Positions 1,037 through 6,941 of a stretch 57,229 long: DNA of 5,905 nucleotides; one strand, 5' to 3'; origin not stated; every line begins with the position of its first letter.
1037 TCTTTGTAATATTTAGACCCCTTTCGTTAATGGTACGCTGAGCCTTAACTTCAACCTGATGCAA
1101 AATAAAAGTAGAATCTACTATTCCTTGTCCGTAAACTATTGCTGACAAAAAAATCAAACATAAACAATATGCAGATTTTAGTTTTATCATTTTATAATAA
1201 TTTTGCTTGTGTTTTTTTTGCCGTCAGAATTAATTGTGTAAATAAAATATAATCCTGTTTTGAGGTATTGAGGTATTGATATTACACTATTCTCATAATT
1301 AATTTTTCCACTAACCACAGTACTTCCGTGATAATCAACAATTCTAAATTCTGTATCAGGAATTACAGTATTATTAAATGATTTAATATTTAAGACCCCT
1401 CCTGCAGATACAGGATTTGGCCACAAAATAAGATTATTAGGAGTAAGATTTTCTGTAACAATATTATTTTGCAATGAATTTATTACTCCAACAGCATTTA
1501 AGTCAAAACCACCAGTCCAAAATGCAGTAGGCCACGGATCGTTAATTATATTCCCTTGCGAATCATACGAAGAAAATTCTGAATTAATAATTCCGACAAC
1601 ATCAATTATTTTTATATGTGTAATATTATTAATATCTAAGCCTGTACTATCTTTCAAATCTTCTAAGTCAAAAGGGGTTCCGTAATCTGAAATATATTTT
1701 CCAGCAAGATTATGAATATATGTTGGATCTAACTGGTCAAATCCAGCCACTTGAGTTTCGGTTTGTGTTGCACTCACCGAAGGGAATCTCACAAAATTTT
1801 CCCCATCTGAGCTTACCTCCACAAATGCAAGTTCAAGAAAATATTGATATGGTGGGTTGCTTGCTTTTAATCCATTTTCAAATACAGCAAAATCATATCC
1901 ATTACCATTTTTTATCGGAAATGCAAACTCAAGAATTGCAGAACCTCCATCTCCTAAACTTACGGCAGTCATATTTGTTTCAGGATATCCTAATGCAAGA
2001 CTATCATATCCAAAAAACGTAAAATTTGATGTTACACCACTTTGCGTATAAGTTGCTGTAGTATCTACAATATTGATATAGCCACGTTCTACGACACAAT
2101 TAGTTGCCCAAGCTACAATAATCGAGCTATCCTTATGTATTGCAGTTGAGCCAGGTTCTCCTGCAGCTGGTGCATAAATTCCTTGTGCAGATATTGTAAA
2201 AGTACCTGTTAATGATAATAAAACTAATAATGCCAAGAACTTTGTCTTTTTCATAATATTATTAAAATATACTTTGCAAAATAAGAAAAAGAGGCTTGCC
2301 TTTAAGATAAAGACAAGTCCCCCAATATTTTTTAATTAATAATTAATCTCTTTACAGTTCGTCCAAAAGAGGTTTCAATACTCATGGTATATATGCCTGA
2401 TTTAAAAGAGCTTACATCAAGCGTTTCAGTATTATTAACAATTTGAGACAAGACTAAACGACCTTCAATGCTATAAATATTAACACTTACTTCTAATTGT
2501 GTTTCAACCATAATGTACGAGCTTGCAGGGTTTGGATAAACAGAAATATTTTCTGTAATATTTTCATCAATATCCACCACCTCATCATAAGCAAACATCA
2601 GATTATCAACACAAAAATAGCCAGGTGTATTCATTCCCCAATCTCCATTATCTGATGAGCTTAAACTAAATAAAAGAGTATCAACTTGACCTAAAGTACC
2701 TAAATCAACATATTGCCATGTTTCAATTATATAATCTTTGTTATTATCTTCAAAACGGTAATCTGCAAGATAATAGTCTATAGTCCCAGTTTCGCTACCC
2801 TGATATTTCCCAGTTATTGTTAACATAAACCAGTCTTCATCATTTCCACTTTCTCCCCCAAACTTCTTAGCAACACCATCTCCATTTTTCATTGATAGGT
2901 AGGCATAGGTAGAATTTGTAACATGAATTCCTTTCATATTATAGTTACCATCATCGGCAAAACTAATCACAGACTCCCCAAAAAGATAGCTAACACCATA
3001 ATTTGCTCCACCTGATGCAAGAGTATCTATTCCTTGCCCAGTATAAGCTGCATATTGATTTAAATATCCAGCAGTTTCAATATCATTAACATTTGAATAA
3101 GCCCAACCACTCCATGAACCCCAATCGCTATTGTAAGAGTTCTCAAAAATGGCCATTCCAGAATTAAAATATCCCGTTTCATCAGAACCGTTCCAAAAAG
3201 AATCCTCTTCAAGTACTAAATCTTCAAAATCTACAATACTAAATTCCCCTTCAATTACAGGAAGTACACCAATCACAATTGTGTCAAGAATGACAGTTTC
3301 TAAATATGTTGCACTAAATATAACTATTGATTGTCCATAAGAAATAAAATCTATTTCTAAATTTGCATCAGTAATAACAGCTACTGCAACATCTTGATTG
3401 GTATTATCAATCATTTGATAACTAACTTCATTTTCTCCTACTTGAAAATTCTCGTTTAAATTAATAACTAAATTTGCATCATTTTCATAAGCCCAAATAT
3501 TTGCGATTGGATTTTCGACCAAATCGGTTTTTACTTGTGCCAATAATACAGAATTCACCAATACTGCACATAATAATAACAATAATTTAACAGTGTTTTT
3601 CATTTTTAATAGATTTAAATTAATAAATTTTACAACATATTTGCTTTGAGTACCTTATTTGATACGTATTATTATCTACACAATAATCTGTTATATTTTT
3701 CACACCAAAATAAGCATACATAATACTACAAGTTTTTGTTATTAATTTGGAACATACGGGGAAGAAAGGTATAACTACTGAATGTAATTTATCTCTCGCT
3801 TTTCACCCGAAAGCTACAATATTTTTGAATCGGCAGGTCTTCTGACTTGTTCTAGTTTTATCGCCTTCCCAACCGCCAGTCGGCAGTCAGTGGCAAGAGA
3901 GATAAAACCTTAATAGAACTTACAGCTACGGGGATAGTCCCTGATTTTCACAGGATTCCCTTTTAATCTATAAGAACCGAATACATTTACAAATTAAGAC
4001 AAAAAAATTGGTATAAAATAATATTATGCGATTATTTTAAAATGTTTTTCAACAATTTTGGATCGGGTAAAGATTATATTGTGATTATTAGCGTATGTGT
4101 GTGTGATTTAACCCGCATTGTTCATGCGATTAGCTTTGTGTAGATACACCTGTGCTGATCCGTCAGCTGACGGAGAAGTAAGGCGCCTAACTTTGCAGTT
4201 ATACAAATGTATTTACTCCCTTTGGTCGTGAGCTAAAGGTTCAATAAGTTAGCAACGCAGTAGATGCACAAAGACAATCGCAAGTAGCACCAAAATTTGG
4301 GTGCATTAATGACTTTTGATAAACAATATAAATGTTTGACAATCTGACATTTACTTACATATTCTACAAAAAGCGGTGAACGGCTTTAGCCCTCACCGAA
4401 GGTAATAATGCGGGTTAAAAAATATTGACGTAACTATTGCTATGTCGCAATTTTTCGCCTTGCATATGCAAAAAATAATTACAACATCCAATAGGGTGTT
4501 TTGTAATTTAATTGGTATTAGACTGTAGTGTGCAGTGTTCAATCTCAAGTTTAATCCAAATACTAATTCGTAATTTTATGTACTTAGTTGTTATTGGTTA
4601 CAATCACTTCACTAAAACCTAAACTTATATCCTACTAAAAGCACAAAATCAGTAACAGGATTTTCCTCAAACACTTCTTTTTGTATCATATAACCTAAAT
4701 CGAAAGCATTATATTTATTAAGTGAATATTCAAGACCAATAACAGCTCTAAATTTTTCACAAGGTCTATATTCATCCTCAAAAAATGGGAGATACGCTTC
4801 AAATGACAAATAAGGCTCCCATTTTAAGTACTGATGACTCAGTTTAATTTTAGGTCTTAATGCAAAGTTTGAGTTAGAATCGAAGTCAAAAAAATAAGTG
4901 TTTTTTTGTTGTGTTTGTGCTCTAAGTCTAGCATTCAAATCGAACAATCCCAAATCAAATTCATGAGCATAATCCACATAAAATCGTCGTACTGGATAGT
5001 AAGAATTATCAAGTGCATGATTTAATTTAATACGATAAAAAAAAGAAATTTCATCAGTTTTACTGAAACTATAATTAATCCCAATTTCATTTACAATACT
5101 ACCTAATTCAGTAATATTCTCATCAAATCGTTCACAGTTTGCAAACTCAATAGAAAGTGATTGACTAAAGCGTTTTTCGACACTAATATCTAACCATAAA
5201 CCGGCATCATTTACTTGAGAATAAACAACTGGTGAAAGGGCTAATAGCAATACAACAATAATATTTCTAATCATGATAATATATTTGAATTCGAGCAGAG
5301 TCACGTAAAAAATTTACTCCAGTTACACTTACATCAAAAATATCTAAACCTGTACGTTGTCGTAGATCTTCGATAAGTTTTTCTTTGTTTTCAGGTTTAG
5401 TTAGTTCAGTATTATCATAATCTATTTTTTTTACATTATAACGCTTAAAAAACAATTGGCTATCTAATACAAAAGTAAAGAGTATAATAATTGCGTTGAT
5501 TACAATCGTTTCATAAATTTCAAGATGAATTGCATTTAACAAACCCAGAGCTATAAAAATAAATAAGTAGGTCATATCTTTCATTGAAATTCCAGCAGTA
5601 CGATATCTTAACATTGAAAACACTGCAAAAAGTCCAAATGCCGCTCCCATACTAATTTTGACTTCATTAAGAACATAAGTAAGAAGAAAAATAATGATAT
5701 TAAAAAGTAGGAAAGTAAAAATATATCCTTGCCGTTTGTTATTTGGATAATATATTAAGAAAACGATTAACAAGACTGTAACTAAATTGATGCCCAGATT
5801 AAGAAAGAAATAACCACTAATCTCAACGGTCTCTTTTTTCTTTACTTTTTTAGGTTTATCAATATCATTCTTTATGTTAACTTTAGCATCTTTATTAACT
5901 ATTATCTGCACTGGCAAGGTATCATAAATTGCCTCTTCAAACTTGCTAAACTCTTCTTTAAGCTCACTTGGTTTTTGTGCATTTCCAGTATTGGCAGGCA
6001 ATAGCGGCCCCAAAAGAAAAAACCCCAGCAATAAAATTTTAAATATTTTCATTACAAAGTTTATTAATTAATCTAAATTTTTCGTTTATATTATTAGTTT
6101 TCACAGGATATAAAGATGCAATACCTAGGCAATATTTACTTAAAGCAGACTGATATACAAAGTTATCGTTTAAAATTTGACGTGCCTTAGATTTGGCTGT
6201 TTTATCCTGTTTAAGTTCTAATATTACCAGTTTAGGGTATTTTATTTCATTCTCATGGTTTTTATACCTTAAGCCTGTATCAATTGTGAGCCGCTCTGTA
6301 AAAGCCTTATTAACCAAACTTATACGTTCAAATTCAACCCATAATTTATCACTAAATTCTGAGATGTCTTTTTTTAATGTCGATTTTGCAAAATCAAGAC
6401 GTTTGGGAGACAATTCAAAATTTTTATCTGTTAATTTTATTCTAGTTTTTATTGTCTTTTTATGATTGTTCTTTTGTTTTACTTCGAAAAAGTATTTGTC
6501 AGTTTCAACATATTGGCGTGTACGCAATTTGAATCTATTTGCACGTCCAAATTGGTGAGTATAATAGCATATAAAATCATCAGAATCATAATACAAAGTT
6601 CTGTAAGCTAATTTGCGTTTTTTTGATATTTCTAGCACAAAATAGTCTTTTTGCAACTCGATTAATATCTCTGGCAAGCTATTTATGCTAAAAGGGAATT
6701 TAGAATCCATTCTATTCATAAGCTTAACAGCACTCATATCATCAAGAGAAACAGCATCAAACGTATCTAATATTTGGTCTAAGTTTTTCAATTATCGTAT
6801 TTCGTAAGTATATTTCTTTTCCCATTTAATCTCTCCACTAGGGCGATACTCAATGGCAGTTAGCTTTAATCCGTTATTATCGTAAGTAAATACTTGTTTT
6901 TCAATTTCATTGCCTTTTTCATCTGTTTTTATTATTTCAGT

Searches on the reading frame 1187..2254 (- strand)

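Call 76: search_protein_families(library=pfam, proteins=[window:1187-2254:-])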
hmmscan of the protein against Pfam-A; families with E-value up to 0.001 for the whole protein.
window:1187-2254:- (355 aa): 1 family
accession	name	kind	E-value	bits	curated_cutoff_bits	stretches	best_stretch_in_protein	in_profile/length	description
PF18962.6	Por_Secre_tail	-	3.9e-07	30.7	27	1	277-354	1-75/75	Secretion system C-terminal sorting domain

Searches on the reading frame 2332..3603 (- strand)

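Call 76: search_protein_families(library=pfam, proteins=[window:2332-3603:-])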
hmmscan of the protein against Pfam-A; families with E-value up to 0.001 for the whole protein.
window:2332-3603:- (423 aa): 2 families
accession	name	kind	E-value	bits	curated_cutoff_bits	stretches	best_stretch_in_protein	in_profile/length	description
PF14717.12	DUF4465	-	6.7e-53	180.1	25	1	160-335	2-176/176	Domain of unknown function (DUF4465)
PF18962.6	Por_Secre_tail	-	2.9e-14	53.6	27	1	355-422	1-75/75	Secretion system C-terminal sorting domain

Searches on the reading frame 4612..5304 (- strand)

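Call 76: search_protein_families(library=pfam, proteins=[window:4612-5304:-])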
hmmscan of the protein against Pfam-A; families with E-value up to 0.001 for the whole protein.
window:4612-5304:- (230 aa): 1 family
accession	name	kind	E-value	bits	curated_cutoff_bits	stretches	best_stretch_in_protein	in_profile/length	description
PF10677.15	DUF2490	-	7.5e-19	68.6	29.8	1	35-209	2-176/186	Protein of unknown function (DUF2490)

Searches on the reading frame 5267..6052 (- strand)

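Call 76: search_protein_families(library=pfam, proteins=[window:5267-6052:-])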
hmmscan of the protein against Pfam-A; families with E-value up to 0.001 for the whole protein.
window:5267-6052:- (261 aa): 1 family
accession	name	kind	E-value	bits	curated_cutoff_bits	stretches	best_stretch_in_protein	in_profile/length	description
PF16316.10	DUF4956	-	2.6e-52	177.4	30.6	1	89-259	1-169/169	Domain of unknown function (DUF4956)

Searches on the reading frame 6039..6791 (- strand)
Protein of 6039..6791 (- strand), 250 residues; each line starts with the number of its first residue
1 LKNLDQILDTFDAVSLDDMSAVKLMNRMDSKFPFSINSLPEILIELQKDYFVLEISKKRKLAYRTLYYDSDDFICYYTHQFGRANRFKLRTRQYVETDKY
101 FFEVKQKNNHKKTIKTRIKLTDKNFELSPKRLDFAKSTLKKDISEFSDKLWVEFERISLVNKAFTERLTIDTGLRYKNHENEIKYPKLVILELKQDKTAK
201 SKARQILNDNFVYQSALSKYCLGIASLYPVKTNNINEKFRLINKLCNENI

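Call 76: search_protein_families(library=pfam, proteins=[window:6039-6791:-])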
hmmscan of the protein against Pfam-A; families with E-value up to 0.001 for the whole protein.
window:6039-6791:- (250 aa): 1 family
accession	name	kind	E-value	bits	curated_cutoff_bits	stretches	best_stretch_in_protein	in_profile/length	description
PF09359.15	VTC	-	4.3e-26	92.3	23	1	26-228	1-235/235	VTC domain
